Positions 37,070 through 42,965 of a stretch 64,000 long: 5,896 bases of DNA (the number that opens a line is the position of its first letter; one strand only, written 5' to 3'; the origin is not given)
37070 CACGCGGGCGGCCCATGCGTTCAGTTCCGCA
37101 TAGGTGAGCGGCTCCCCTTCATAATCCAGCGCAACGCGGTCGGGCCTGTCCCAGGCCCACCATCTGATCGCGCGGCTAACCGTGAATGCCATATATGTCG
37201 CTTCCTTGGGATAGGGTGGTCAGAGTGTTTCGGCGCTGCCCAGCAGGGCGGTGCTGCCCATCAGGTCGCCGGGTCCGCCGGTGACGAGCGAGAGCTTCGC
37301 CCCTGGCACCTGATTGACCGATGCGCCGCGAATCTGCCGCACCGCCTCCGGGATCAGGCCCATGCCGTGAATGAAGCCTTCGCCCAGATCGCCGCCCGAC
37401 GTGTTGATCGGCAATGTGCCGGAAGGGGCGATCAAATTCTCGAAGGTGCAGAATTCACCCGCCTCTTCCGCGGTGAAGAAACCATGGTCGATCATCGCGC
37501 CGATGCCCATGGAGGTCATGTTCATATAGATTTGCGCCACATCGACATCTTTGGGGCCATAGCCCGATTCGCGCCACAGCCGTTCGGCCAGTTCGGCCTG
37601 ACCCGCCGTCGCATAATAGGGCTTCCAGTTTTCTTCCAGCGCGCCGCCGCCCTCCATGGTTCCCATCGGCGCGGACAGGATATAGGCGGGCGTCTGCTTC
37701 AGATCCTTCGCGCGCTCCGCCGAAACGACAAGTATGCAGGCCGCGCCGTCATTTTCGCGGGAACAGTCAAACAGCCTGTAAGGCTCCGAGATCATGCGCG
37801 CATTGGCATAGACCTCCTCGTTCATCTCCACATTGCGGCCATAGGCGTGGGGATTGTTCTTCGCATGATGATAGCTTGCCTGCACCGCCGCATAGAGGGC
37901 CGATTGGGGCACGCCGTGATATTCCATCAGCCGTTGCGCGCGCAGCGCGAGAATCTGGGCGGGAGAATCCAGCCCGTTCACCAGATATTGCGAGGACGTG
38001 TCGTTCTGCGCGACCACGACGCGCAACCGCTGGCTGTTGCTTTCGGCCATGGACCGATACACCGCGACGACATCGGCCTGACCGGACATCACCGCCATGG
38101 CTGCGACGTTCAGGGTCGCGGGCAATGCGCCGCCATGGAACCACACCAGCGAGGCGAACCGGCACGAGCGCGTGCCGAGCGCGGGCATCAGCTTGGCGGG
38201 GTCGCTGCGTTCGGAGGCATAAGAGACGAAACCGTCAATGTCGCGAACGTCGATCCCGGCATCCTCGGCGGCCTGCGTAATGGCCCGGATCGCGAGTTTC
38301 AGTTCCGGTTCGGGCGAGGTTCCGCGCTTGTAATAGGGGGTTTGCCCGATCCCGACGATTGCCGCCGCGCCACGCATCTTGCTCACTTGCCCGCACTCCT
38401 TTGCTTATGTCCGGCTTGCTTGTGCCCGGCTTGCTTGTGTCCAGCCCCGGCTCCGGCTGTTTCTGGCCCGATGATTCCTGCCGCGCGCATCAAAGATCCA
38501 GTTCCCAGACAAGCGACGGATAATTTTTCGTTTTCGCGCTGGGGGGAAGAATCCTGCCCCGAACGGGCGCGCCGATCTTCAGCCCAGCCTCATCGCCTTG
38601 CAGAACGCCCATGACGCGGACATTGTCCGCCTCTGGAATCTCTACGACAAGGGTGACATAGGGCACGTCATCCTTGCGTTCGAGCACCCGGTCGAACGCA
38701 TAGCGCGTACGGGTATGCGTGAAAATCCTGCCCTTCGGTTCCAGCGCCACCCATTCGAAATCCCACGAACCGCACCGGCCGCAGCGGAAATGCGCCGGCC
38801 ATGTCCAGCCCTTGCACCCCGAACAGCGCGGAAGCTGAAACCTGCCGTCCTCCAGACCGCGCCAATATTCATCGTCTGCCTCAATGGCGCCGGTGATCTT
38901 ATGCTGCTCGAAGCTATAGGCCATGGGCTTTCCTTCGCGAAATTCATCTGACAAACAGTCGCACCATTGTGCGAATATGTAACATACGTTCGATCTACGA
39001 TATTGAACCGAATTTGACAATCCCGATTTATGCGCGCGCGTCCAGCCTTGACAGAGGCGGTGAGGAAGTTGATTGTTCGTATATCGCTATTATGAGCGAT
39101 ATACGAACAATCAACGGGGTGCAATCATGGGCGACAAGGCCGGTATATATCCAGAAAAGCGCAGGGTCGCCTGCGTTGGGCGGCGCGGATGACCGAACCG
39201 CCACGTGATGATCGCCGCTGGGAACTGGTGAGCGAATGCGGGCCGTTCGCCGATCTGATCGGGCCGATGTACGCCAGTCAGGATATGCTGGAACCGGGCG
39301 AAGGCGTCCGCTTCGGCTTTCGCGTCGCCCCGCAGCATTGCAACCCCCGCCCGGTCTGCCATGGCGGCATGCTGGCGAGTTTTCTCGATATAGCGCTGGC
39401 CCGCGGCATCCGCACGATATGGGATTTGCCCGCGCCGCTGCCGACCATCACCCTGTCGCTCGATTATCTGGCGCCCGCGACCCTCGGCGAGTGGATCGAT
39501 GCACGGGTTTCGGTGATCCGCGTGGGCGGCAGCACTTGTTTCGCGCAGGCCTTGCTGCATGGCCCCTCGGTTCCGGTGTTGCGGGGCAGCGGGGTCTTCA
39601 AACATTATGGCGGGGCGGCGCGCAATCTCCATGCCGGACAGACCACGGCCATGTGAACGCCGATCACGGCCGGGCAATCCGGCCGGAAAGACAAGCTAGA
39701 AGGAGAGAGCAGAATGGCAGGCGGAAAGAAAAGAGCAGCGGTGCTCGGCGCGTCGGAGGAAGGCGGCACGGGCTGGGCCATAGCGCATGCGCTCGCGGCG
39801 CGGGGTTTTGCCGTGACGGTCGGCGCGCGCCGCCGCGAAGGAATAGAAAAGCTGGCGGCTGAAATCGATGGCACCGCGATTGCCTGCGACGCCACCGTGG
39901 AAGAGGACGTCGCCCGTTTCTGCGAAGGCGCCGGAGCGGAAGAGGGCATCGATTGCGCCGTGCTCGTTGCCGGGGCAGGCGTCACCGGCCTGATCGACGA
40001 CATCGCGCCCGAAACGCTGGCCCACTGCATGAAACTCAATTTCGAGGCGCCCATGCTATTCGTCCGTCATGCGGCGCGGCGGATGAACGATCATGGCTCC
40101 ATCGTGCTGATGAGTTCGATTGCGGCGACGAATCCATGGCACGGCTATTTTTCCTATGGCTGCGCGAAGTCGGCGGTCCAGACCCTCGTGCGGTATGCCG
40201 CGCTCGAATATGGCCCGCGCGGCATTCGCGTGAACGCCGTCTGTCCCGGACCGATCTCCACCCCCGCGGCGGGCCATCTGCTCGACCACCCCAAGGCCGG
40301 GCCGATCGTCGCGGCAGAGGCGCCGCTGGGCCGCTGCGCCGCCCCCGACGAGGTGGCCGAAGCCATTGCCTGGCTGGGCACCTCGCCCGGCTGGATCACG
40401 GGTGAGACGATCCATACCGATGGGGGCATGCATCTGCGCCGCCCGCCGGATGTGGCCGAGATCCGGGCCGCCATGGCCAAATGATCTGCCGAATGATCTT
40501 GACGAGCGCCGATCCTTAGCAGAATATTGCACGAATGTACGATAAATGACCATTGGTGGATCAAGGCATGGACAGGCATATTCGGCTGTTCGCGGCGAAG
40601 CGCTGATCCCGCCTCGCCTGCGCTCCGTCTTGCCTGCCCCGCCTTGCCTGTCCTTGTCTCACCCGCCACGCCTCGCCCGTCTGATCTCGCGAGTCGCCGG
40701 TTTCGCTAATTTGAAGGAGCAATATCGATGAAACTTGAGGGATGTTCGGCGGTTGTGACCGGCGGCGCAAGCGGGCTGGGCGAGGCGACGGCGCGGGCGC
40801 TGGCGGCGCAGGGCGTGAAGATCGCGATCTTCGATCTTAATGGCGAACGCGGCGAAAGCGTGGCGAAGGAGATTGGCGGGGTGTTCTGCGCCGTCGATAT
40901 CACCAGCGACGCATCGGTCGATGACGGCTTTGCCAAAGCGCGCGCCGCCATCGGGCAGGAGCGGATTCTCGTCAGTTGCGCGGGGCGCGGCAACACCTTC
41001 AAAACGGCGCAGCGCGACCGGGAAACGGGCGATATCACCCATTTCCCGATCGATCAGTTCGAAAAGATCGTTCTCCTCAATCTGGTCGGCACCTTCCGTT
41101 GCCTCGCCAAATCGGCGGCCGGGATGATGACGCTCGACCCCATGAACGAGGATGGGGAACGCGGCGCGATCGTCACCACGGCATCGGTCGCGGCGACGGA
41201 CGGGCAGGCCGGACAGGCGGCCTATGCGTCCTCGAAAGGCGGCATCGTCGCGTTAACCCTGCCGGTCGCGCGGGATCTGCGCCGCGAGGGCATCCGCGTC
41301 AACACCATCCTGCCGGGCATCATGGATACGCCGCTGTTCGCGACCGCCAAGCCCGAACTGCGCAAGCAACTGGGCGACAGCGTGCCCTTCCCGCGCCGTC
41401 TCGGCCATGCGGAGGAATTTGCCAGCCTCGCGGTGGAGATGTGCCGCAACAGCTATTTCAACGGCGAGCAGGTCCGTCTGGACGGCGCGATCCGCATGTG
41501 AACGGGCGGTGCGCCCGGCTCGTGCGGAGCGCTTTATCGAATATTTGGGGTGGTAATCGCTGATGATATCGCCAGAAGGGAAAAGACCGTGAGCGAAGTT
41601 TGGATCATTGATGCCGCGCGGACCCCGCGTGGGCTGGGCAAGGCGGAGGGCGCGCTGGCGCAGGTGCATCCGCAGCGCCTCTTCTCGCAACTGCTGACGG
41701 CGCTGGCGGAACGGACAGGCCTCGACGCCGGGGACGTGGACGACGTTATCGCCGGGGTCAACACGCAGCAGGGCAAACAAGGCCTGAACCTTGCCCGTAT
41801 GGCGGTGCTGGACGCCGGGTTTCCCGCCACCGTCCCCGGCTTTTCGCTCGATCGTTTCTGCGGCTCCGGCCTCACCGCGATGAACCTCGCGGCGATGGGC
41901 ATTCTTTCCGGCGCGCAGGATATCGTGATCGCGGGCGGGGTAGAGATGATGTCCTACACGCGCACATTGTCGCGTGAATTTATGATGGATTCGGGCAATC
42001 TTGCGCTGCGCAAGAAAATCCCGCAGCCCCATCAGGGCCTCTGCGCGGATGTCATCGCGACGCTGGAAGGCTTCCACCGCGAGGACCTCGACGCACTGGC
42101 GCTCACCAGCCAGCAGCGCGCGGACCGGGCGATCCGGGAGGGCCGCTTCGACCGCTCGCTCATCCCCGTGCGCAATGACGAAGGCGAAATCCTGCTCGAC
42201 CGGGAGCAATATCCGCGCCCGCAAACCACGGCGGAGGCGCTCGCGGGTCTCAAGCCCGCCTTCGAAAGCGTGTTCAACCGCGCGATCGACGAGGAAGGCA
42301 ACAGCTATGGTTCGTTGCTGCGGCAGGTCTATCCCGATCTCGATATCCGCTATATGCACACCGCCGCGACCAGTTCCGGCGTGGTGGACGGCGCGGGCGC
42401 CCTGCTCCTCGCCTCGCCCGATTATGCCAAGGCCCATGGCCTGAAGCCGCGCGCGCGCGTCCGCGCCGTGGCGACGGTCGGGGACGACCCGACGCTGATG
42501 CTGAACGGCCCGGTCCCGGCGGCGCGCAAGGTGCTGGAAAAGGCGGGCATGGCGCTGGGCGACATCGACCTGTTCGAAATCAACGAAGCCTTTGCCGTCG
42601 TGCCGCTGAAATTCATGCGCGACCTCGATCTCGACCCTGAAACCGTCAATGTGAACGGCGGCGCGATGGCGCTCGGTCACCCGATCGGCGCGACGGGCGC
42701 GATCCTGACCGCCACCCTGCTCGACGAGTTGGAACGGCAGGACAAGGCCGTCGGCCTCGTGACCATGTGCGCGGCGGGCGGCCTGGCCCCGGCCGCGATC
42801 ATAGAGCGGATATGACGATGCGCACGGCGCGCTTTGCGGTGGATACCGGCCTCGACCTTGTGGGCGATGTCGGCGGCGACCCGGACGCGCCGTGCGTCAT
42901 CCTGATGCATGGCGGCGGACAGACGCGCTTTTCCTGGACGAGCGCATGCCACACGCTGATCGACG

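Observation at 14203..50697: A 15-bp PcaR/IclR-type box recurs as tandem pairs with an exact 19-bp offset across the promoters of the catabolic island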

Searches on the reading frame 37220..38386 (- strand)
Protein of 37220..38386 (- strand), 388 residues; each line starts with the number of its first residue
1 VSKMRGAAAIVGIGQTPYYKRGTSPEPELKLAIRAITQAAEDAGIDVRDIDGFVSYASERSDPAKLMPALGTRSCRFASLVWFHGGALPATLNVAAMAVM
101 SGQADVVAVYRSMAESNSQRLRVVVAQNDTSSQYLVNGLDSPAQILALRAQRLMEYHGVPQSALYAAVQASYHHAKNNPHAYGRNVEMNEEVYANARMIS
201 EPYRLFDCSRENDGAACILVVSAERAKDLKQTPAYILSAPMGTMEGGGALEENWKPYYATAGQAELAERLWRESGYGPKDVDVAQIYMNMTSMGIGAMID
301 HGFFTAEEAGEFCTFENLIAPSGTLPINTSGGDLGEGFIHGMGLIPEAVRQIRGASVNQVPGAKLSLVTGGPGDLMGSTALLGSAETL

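Call 9: search_protein_families(library=pfam, proteins=[window:37220-38386:-])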
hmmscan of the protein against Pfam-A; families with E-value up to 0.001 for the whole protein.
window:37220-38386:- (388 aa): 1 family
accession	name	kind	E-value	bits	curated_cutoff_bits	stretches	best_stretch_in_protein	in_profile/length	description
PF22691.2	Thiolase_C_1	-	2.3e-22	79.7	28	1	264-377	21-136/144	Thiolase C-terminal domain-like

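Call 26: search_protein_families(library=ncbifam, proteins=[window:37220-38386:-], max_evalue=0.00001)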
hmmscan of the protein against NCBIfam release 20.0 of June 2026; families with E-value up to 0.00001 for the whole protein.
window:37220-38386:- (388 aa): 17 families
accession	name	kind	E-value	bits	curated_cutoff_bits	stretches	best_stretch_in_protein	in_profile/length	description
NF005892.0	PRK07855.1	subfamily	2.2e-95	319.8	469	1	2-373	2-379/390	lipid-transfer protein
NF004811.0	PRK06158.1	subfamily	1.3e-51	175.8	421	1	3-388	5-384/384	acetyl-CoA acetyltransferase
NF006010.0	PRK08142.1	subfamily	1.1e-37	129.7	462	1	4-378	3-376/388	thiolase domain-containing protein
NF004720.0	PRK06064.1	subfamily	6.5e-33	114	420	1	8-356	4-355/389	thiolase domain-containing protein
NF004715.0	PRK06059.1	equivalog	9.9e-23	80.7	424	2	7-229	5-229/399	lipid-transfer protein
NF006180.0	PRK08313.1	subfamily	2.6e-22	79.2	514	1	6-367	4-366/389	thiolase domain-containing protein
NF053570.1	AcCoTHIOL_METTL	equivalog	3.4e-22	78.8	600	1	91-367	91-365/385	acetyl-CoA acetyltransferase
NF009228.0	PRK12578.1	subfamily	1.8e-21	76.2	485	1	7-355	4-355/387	thiolase domain-containing protein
NF004810.0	PRK06157.1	equivalog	2.7e-21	76.2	403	1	4-385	5-398/400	acetyl-CoA acetyltransferase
NF006102.0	PRK08256.1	subfamily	2e-20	73.2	436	1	7-367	4-375/394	lipid-transfer protein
NF004722.0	PRK06066.1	equivalog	1.7e-14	53.6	516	1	8-368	6-367/385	thiolase domain-containing protein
NF004982.0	PRK06365.1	equivalog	2.1e-14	53.5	695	1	4-237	14-251/430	thiolase domain-containing protein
NF053628.1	BnzsclthlBbsBGT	equivalog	8.2e-14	51.2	750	1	146-371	143-370/389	benzoylsuccinyl-CoA thiolase subunit BbsB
NF004936.0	PRK06289.1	equivalog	9.8e-14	50.9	375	1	150-366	157-384/405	acetyl-CoA acetyltransferase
NF004721.0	PRK06065.1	equivalog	7.7e-13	48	455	1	5-376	9-383/393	thiolase domain-containing protein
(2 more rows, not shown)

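Call 49: search_solved_structures(query=window:37220-38386:-, max_evalue=1e-10)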
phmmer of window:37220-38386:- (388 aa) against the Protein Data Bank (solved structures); distinct sequences matched with E-value up to 1e-10: 9.
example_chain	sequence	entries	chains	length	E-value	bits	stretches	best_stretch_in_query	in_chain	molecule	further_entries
6ok1_A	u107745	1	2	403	1.9e-58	201.3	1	1-382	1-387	Lipid-transfer protein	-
4u4e_A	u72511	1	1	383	2.1e-32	115.7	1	2-383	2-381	Thiolase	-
7yvy_A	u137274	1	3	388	1e-19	73.9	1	8-374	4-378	Acetyl-CoA acetyltransferase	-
9myr_A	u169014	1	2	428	5.5e-19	71.5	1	4-377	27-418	Nonspecific lipid-transfer protein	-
4yzo_A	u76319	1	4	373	3.8e-13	52.3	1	93-371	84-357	Putative acyl-CoA acyltransferase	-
5m3k_C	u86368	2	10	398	4.9e-13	51.9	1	261-368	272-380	2,4-diacetylphloroglucinol biosynthesis protein PhlC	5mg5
9skm_I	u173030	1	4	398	1.1e-11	47.6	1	261-368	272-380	2,4-diacetylphloroglucinol biosynthesis protein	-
9skh_I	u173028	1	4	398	1.1e-11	47.5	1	261-368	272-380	2,4-diacetylphloroglucinol biosynthesis protein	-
6esq_A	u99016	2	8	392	3.8e-11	45.7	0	8-339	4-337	acetoacetyl-CoA thiolase | Acetyl-CoA acetyltransferase thiolase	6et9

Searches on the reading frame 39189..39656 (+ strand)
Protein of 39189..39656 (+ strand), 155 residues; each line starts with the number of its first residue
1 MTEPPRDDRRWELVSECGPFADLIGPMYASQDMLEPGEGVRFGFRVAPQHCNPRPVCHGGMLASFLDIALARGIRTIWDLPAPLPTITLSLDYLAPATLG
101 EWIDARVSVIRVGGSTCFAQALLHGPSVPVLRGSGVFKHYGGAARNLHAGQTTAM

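Call 9: search_protein_families(library=pfam, proteins=[window:39189-39656:+])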
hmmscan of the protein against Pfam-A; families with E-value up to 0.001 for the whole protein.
window:39189-39656:+ (155 aa): 2 families
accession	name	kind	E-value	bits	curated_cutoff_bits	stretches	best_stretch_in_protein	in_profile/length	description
PF03061.28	4HBT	-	8.9e-12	45.6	20.6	1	56-121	3-68/79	Thioesterase superfamily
PF13622.12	4HBT_3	-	4.1e-07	30.6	24.3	1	54-137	9-82/83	Acyl-CoA thioesterase N-terminal domain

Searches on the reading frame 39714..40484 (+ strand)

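Call 9: search_protein_families(library=pfam, proteins=[window:39714-40484:+])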
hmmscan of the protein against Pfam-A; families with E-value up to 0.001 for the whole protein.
window:39714-40484:+ (256 aa): 4 families
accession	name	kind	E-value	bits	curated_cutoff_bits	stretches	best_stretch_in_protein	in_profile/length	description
PF13561.12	adh_short_C2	-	2.9e-55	187.9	27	1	12-240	1-236/236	Enoyl-(Acyl carrier protein) reductase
PF00106.31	adh_short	-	1.9e-34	119.3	26.6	1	7-189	2-190/195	short chain dehydrogenase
PF13460.12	NAD_binding_10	-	7.8e-06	26.3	27.2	1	17-147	4-110/184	NAD(P)H-binding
PF08659.16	KR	-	3.8e-05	24.1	22.6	1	17-162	10-163/180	KR domain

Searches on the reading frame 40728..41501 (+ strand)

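Call 9: search_protein_families(library=pfam, proteins=[window:40728-41501:+])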
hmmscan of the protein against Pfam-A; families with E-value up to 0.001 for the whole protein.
window:40728-41501:+ (257 aa): 4 families
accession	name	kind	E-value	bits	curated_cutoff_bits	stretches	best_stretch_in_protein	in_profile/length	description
PF00106.31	adh_short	-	5e-41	140.8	26.6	1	8-208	3-191/195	short chain dehydrogenase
PF13561.12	adh_short_C2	-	1.2e-39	136.8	27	1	14-253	3-233/236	Enoyl-(Acyl carrier protein) reductase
PF08659.16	KR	-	4.7e-06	27.1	22.6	0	8-38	3-34/180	KR domain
PF23441.1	SDR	-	0.00043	20.2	27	0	145-207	143-202/258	SDR-like rossmann domain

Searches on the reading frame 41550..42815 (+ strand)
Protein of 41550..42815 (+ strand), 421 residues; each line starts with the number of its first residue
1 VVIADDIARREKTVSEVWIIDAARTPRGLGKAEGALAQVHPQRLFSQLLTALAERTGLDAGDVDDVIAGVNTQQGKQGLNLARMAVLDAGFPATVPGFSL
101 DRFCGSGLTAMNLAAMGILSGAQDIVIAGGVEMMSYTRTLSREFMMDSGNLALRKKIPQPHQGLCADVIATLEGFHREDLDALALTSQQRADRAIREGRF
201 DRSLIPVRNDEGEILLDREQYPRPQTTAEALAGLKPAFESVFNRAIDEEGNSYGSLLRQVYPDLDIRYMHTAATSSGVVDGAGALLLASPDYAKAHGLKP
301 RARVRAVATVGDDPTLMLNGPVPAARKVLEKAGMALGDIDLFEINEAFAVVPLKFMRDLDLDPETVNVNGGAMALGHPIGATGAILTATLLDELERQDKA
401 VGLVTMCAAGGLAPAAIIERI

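Call 9: search_protein_families(library=pfam, proteins=[window:41550-42815:+])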
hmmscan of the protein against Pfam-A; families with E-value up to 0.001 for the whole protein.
window:41550-42815:+ (421 aa): 4 families
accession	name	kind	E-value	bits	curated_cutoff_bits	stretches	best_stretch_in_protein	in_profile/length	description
PF00108.29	Thiolase_N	-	2.6e-50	171.7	26.4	1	17-240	1-235/260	Thiolase, N-terminal domain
PF02803.24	Thiolase_C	-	1.1e-43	148.3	27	1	298-420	1-123/123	Thiolase, C-terminal domain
PF22691.2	Thiolase_C_1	-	1.9e-05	24.9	28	0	312-361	11-60/144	Thiolase C-terminal domain-like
PF00109.32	ketoacyl-synt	-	0.00012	22.3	20.8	1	98-135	168-205/252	Beta-ketoacyl synthase, N-terminal domain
